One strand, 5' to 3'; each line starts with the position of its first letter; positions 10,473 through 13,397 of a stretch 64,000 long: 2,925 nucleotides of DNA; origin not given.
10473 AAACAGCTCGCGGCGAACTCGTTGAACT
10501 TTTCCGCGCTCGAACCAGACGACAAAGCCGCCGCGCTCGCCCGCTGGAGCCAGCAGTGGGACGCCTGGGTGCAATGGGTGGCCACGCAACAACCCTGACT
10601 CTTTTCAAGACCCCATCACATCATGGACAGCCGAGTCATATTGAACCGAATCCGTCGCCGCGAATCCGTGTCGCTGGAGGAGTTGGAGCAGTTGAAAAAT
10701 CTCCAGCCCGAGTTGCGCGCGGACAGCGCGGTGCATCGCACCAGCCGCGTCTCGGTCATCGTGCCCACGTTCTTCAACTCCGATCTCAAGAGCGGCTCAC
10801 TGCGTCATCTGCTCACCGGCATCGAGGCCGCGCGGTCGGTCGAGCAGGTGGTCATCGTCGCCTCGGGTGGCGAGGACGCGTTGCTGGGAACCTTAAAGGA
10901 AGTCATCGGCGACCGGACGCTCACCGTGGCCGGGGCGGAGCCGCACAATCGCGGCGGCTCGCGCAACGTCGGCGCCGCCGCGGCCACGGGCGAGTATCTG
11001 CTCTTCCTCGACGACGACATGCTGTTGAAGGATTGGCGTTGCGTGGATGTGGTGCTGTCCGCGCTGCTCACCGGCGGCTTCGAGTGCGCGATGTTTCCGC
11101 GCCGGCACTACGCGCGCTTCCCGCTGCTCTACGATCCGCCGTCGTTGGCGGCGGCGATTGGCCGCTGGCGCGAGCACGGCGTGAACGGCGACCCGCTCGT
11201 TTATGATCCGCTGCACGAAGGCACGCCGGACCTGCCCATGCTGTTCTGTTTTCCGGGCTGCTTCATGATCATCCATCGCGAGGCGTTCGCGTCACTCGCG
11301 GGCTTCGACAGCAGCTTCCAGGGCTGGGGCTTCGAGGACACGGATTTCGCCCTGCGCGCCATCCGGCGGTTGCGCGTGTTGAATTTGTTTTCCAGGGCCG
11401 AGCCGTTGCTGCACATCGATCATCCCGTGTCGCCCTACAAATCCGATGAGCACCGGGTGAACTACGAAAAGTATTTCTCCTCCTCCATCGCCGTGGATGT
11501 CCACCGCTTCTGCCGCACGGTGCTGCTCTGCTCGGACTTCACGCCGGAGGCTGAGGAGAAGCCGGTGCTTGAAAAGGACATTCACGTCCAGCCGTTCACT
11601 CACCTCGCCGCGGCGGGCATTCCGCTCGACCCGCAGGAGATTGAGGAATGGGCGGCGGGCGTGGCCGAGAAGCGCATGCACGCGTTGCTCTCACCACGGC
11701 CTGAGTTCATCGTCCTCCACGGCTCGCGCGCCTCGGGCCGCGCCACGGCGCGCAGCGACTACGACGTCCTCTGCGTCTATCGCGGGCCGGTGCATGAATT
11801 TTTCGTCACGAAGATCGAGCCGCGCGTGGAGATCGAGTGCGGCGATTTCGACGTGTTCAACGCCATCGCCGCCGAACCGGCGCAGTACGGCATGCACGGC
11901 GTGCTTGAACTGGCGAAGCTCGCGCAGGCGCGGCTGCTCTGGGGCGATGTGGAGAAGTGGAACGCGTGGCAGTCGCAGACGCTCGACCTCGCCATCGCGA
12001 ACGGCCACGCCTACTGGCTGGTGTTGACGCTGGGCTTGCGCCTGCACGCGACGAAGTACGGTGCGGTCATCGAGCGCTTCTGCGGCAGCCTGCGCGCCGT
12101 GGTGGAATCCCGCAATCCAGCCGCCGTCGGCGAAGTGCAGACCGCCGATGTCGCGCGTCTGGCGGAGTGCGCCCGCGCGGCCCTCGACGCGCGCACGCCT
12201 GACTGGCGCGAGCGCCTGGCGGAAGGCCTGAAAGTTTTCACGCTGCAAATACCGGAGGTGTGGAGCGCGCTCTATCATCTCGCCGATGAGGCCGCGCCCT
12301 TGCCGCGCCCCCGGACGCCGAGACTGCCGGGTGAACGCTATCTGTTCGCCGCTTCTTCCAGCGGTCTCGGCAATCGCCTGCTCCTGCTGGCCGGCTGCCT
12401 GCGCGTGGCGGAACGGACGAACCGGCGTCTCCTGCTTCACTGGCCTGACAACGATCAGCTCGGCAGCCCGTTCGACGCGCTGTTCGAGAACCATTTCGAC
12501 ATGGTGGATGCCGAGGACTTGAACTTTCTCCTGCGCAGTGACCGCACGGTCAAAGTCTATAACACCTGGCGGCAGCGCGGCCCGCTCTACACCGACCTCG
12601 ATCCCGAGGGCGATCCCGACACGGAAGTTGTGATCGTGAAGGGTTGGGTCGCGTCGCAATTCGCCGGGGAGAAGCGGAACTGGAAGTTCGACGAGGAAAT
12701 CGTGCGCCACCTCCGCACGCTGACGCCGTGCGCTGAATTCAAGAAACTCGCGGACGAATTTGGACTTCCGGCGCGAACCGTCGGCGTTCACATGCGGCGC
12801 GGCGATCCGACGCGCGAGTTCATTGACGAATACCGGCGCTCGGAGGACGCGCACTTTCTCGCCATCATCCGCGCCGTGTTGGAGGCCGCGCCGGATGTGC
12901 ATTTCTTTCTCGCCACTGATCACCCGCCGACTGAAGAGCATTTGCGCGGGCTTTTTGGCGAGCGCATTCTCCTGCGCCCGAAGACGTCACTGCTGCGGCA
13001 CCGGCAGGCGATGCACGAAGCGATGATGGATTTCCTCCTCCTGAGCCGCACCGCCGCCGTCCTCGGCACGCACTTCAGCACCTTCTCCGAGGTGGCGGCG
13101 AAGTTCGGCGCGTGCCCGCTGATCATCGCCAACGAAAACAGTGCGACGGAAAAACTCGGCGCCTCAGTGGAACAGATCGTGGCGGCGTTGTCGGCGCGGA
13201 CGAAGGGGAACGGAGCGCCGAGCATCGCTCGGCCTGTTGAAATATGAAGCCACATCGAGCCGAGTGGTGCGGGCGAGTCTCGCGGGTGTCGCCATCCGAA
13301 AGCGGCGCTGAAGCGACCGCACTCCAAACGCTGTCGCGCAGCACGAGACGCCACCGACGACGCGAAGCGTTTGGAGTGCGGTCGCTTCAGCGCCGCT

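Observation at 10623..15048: Unusual glycosylation locus: GT2 + nucleotidyltransferase + fucosyltransferase-like tri-domain protein, followed by a paralogous stand-alone FucT-like gene and a DxD nucleotide-sugar transferase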

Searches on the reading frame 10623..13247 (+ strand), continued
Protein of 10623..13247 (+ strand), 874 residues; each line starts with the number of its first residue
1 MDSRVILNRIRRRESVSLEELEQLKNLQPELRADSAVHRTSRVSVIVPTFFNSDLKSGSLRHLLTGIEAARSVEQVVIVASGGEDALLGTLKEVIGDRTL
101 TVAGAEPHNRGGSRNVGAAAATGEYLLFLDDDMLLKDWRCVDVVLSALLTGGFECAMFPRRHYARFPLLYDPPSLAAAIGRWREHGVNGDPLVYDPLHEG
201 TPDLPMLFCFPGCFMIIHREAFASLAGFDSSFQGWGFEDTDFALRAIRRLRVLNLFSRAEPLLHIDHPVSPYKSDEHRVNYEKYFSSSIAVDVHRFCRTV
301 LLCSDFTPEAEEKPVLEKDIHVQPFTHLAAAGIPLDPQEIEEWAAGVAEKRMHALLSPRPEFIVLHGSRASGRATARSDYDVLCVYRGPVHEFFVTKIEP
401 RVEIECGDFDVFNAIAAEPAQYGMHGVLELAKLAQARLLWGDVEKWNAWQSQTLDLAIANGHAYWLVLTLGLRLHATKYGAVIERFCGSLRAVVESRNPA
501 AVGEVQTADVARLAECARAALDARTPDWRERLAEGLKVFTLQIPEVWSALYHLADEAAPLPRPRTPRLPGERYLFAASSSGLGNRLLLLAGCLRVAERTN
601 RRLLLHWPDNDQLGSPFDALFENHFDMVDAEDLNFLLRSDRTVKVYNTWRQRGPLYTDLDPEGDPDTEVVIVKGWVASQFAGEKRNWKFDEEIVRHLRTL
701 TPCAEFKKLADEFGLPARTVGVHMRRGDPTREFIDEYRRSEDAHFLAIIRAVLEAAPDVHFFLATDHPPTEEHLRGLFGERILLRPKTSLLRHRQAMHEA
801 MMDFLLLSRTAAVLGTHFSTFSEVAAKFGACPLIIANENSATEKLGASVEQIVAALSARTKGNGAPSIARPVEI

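Call 84: find_encoding_contigs(protein=P0075, flank=9000, max_places=1)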
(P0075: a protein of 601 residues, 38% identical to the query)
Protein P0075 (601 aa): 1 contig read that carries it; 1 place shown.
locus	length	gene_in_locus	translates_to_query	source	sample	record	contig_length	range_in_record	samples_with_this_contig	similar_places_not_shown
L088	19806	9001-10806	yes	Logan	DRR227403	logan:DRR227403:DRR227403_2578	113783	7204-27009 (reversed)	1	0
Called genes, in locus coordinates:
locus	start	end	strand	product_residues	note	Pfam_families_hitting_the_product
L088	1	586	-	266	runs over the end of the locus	-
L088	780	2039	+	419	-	PF01979:Amidohydro_1, PF12890:DHOase (weak), PF07969:Amidohydro_3 (faint)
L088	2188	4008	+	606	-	PF01364:Peptidase_C25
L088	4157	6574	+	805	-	PF00034:Cytochrom_C (faint), PF07635:PSCyt1, PF13442:Cytochrome_CBB3 (faint), PF07583:PSCyt2, PF07587:PSD1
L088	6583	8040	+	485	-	PF07394:DUF1501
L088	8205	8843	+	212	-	-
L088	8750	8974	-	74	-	-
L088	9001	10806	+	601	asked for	PF00535:Glycos_transf_2 (weak), PF10111:Glyco_tranf_2_2 (weak), PF02709:Glyco_transf_7C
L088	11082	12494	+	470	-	PF01053:Cys_Met_Meta_PP, PF00155:Aminotran_1_2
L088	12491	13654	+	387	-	PF01053:Cys_Met_Meta_PP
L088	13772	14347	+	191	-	PF00075:RNase_H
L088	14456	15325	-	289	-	-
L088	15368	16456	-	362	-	PF01075:Glyco_transf_9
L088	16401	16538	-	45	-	-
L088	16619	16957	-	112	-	-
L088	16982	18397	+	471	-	PF20706:GT4-conflict (weak), PF00534:Glycos_transf_1, PF13692:Glyco_trans_1_4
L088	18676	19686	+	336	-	PF01370:Epimerase, PF04321:RmlD_sub_bind, PF16363:GDP_Man_Dehyd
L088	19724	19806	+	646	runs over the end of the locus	PF00664:ABC_membrane, PF00005:ABC_tran, PF02463:SMC_N (weak)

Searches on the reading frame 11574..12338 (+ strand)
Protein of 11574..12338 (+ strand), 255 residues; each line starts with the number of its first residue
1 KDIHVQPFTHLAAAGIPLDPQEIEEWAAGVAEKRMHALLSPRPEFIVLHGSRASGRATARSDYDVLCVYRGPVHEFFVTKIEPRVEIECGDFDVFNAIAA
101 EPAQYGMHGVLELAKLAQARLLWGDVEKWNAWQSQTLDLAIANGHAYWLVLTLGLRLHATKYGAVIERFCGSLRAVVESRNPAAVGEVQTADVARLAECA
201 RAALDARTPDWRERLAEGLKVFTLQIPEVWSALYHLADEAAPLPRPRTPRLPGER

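Call 32: search_solved_structures(query=A3, max_evalue=10, show_alignments=2)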
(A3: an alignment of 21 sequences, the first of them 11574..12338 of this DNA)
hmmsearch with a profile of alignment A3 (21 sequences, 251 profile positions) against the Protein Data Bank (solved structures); distinct sequences matched with E-value up to 10: 13.
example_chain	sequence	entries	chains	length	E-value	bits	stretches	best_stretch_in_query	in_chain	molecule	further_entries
7ae2_B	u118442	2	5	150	0.0007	22.3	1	39-72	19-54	MNT ANTITOXIN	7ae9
2rff_A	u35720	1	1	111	0.011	18.4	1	27-76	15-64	Putative nucleotidyltransferase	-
9xbd_E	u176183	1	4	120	0.077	15.6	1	30-70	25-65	Nucleotidyltransferase domain-containing protein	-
1wot_A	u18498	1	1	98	0.084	15.5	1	49-73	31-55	PUTATIVE MINIMAL NUCLEOTIDYLTRANSFERASE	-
8jov_G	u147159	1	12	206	0.085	15.5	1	193-232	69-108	gp81 of phage GP4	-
4v1a_q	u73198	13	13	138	0.22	14.1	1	121-149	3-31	MITORIBOSOMAL PROTEIN ML54, MRPL54 | mL54 | Uncharacterized protein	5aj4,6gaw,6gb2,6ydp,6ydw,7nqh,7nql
6mze_E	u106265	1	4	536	0.24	14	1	157-247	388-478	Protein Stu2p/Alp14p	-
6mzf_E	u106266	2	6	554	0.24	14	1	157-247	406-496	Protein Stu2p/Alp14p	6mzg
9z7q_I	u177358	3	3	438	0.3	13.7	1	40-65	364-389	Cmr1-MntA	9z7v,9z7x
8xeh_E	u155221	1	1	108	0.65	12.6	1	46-66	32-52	MNT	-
9dbj_A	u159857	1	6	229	0.99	12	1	45-75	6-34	HalB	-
9dbh_A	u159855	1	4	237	1.1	11.9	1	45-75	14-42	HalB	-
8xeo_A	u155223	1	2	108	1.3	11.6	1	46-65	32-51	MNT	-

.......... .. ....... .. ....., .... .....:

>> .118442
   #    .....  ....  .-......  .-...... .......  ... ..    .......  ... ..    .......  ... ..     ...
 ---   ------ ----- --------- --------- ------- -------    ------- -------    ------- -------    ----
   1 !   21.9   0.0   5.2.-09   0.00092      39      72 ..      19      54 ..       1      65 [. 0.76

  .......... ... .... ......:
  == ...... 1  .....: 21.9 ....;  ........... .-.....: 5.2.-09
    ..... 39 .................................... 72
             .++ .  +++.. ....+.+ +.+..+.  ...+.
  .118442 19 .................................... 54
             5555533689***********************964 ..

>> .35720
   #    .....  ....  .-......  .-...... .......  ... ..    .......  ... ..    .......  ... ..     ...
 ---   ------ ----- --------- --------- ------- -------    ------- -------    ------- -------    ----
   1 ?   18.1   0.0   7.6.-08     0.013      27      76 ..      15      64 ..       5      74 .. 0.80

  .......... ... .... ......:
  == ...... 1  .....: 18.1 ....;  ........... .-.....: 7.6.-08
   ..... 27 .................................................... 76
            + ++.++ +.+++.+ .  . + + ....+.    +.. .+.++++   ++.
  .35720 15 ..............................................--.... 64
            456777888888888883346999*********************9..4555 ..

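Call 37: predict_structure(alignment_id=A3)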
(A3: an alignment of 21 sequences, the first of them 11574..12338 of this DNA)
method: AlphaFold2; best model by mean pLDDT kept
length: 255 residues; sequences in the alignment: 21
mean_pLDDT: 93.2   pTM: 0.87
mean pLDDT of the five models: 93.2, 92.4, 92.3, 92.0, 91.8
residues with pLDDT >= 90: 226; 70-90: 12; 50-70: 15; < 50: 2
segments of 3 or more residues with pLDDT < 50: none
pLDDT, mean of each block of 10 residues (from residue 1): 91 95 95 96 97 95 98 96 97 97 97 97 98 98 97 95 93 96 89 94 97 96 97 89 57 55
secondary structure, 60 per line:
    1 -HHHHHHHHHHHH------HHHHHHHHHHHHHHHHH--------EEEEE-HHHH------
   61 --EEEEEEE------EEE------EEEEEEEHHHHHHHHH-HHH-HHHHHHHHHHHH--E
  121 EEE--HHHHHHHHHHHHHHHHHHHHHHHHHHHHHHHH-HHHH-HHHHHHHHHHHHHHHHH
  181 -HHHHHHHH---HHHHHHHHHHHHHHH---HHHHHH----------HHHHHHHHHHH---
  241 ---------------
elements in order: H2-13 H20-36 E45-49 H51-54 E63-69 E76-78 E85-91 H92-100 H106-117 E120-123 H126-157 H159-162 H164-180 H182-189 H193-207 H211-216 H227-237

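Call 41: fold_search(model_id=the predicted structure, library=pdb)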
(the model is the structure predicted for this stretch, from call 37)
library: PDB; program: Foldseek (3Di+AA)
matches with E <= 10: 364; with E <= 0.001: 25
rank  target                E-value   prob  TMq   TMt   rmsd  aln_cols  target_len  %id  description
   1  6un8_A                3.7e-06  1.00  0.36  0.36  10.8       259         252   13  Wild type ANT bound to neomycin (released 2020-05-06)
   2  6p01_A                5.3e-06  1.00  0.33  0.34  11.8       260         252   14  Apo structure of the E52D mutant of ANT-4 (released 2020-01-29)
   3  6nmk_A                7.3e-06  1.00  0.34  0.34   9.7       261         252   13  Binary complex structure of the T130K mutant of ANT-4'' with Neomycin (released 2020-01-15)
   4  9dbj_B                8.5e-06  1.00  0.32  0.36  10.7       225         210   13  Structure of Hailong HalB R164A mutant with non-hydrolyzable dATP (released 2025-05-07)
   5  9dbj_A                8.5e-06  1.00  0.30  0.34  12.4       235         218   15  Structure of Hailong HalB R164A mutant with non-hydrolyzable dATP (released 2025-05-07)
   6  9dbj_D                9.0e-06  1.00  0.30  0.34  12.0       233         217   16  Structure of Hailong HalB R164A mutant with non-hydrolyzable dATP (released 2025-05-07)
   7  6un8_B                1.0e-05  1.00  0.32  0.32  11.3       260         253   12  Wild type ANT bound to neomycin (released 2020-05-06)
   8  9dbj_F                1.1e-05  1.00  0.30  0.34  12.2       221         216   15  Structure of Hailong HalB R164A mutant with non-hydrolyzable dATP (released 2025-05-07)
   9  1kan_A                1.2e-05  1.00  0.36  0.36  13.3       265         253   10  MOLECULAR STRUCTURE OF KANAMYCIN NUCLEOTIDYLTRANSFERASE DETERMINED TO 3.0-ANGSTROMS RESOLUTION (released 1994-08-31)
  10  1kny_A                1.3e-05  1.00  0.35  0.35  10.9       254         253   13  KANAMYCIN NUCLEOTIDYLTRANSFERASE (released 1996-08-17)
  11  6nmk_B                1.5e-05  1.00  0.33  0.33  11.2       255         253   12  Binary complex structure of the T130K mutant of ANT-4'' with Neomycin (released 2020-01-15)
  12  9dbj_C                1.6e-05  1.00  0.32  0.36  10.8       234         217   14  Structure of Hailong HalB R164A mutant with non-hydrolyzable dATP (released 2025-05-07)
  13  9dbj_E                1.7e-05  1.00  0.30  0.33  12.4       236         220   15  Structure of Hailong HalB R164A mutant with non-hydrolyzable dATP (released 2025-05-07)
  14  6p06_A                2.2e-05  1.00  0.34  0.34  11.4       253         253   13  Ternary structure of the E52D mutant of ANT-4 with Neomycin and AMPCPP (released 2020-01-29)
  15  9dbh_A                3.5e-05  1.00  0.30  0.34  12.0       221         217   14  Structure of Hailong HalB in complex with oligodeoxyadenylate (released 2025-05-07)
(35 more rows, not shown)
